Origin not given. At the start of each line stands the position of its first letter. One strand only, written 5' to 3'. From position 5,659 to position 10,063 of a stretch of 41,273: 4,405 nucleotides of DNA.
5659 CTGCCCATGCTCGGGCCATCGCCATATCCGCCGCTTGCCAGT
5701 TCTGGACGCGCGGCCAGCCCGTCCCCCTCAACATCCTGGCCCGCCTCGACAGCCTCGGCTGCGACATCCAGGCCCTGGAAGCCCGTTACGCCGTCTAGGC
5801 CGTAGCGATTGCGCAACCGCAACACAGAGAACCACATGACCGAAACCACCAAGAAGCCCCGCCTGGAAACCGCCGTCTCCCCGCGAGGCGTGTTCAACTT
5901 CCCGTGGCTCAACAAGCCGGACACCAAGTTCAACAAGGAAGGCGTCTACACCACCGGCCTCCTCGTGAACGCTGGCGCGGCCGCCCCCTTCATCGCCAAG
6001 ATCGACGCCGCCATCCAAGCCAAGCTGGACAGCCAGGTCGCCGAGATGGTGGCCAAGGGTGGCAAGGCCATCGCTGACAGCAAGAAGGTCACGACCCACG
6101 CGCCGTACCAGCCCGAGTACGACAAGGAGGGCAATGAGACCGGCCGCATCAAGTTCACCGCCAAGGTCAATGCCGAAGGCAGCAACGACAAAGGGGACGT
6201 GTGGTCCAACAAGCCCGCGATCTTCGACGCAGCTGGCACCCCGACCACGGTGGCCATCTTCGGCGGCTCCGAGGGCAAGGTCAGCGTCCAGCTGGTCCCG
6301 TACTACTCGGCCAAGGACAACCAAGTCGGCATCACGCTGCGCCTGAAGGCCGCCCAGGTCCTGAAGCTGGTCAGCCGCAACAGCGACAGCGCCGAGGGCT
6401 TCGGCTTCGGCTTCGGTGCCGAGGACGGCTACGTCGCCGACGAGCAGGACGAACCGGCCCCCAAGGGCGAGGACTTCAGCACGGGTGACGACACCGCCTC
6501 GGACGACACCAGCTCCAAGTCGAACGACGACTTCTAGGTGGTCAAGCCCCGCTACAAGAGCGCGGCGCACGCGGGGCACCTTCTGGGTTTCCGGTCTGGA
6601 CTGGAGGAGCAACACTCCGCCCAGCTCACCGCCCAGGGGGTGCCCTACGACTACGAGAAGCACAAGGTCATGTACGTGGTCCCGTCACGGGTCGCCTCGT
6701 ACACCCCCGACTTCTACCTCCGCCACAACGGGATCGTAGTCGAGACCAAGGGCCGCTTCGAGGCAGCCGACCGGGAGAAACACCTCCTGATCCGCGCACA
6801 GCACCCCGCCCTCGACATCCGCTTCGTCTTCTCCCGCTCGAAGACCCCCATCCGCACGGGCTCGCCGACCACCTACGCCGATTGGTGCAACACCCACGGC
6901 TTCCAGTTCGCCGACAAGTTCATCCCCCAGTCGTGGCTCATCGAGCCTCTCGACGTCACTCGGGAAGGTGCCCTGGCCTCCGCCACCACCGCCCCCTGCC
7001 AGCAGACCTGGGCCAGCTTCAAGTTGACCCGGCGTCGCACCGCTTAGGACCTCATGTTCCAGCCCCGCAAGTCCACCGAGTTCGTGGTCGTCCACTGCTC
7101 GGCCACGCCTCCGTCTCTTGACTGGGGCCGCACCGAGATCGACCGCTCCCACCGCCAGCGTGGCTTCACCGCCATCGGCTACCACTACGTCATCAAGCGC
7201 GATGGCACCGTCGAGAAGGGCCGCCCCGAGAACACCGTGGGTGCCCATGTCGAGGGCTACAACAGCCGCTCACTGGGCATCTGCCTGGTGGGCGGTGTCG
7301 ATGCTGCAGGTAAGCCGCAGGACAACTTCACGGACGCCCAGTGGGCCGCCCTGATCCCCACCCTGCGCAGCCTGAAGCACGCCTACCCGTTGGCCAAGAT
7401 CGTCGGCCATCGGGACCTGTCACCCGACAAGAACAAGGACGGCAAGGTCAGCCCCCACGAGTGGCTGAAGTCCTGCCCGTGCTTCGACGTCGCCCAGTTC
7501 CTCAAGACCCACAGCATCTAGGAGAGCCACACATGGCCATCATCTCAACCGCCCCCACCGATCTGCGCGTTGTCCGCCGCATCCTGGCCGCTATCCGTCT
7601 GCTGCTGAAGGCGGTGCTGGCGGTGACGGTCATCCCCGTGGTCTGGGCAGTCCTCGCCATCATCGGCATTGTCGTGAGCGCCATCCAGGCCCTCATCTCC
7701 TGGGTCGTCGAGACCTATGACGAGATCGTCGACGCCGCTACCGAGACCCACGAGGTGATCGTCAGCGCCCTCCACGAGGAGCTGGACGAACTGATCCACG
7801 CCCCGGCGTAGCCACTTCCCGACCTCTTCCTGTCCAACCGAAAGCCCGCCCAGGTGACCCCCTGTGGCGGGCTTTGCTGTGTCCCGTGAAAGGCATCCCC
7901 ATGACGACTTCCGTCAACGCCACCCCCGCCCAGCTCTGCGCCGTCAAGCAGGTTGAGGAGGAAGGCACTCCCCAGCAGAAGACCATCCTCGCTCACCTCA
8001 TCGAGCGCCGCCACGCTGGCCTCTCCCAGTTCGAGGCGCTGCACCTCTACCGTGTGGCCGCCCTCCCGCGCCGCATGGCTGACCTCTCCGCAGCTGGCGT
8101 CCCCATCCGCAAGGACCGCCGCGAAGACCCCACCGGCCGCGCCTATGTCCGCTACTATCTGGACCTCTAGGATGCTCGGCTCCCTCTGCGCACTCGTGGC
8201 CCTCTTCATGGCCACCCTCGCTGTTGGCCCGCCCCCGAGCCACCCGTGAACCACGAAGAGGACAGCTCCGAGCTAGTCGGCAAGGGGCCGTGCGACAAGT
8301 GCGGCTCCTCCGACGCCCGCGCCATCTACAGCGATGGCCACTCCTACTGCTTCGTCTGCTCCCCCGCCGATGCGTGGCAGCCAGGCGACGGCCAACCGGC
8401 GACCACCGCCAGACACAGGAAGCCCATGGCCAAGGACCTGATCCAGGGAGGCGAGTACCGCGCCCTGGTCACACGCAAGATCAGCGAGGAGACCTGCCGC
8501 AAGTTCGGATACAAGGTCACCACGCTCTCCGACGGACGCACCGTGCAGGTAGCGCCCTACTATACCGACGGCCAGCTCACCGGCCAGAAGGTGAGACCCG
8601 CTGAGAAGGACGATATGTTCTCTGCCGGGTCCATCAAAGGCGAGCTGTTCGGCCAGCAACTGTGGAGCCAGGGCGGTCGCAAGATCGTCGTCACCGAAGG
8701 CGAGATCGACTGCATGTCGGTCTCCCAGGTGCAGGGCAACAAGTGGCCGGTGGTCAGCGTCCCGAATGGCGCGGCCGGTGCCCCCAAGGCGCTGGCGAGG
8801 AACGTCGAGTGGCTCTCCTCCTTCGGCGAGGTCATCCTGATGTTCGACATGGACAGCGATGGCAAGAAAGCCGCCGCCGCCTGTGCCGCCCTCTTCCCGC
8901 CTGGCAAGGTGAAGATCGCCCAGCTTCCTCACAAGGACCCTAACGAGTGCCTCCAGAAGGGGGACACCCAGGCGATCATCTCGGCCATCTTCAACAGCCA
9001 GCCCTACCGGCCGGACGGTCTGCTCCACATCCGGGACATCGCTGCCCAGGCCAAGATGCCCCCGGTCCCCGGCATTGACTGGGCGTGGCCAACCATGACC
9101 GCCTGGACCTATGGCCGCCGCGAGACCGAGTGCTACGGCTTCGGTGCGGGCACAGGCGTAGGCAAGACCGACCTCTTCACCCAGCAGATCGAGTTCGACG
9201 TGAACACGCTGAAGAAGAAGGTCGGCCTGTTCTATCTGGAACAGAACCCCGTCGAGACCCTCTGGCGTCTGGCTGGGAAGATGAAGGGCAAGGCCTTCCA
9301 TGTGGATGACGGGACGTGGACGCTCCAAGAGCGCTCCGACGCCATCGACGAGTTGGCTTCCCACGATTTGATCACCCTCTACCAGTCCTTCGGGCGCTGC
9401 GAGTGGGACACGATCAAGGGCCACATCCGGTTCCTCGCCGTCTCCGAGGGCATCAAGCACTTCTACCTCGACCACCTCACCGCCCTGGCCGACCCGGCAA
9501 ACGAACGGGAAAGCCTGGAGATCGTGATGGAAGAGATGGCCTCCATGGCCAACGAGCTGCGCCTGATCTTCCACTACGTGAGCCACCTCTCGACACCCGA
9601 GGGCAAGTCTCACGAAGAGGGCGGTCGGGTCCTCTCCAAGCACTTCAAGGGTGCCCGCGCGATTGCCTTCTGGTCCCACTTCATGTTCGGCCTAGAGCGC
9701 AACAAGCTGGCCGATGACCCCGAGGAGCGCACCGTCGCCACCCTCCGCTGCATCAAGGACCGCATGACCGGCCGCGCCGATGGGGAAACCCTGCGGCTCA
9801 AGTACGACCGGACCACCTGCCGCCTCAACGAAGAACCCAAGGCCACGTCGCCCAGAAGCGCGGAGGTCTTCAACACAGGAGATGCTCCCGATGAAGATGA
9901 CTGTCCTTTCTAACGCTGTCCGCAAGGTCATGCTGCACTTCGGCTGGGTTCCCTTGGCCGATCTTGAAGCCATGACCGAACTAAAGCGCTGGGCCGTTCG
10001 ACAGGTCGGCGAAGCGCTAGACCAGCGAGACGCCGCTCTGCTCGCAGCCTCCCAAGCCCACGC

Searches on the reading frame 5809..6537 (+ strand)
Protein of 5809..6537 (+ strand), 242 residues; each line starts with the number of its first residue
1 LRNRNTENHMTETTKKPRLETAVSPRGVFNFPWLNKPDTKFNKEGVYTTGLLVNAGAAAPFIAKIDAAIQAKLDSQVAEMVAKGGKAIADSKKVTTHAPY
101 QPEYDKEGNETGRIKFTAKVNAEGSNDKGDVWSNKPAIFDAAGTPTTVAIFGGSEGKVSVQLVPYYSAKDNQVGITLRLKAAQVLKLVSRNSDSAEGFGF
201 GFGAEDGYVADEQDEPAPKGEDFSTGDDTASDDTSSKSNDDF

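Call 56: search_protein_families(library=pfam, proteins=[window:5809-6537:+], max_evalue=0.001)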
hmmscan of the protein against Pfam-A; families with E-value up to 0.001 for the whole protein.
window:5809-6537:+ (242 aa): 1 family
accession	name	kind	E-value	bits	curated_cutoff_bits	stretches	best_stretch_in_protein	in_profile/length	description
PF21265.3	SBB_T7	-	8.8e-08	32.4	27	1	31-186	7-168/169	Single-stranded DNA-binding protein, Bacteriophage T7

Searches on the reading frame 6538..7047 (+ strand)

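Call 56: search_protein_families(library=pfam, proteins=[window:6538-7047:+], max_evalue=0.001)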
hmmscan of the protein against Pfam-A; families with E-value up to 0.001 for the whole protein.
window:6538-7047:+ (169 aa): 1 family
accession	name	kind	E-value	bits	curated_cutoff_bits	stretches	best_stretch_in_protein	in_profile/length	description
PF05367.17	Phage_endo_I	-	9.2e-56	188.1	29.1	1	9-144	6-140/149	Phage endonuclease I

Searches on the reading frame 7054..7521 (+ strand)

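Call 56: search_protein_families(library=pfam, proteins=[window:7054-7521:+], max_evalue=0.001)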
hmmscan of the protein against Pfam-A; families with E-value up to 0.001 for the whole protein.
window:7054-7521:+ (155 aa): 1 family
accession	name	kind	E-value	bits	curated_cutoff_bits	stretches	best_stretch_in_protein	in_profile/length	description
PF01510.30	Amidase_2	-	3.7e-21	76.3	26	1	7-131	4-126/131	N-acetylmuramoyl-L-alanine amidase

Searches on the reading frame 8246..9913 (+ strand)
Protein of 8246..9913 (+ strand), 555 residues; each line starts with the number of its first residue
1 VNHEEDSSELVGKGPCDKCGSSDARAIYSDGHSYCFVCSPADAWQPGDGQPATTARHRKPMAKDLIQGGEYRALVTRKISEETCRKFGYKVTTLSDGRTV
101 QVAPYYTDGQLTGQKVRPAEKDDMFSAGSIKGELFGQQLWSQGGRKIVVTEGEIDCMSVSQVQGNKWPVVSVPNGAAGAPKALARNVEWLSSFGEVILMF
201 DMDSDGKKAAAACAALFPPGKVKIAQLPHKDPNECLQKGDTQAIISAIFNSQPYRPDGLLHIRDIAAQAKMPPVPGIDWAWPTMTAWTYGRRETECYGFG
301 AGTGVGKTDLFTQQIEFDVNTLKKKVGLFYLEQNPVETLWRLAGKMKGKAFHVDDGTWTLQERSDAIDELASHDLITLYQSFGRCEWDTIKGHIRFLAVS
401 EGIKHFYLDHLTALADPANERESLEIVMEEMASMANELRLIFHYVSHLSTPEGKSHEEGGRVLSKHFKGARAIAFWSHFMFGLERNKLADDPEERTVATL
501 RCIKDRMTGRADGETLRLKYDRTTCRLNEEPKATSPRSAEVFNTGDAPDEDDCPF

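Call 56: search_protein_families(library=pfam, proteins=[window:8246-9913:+], max_evalue=0.001)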
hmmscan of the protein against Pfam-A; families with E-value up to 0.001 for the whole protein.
window:8246-9913:+ (555 aa): 3 families
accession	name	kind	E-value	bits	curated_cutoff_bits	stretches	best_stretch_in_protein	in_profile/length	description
PF21268.3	Helic-prim_T7_N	-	1.4e-16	60.9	27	1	69-122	1-54/59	Bacteriophage T7 DNA helicase/primase, N-terminal a+b fold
PF13155.12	Toprim_2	-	3e-11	44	22.1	1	148-236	1-88/88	Toprim-like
PF13662.12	Toprim_4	-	5.7e-05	23.7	25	1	146-226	2-83/85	Toprim domain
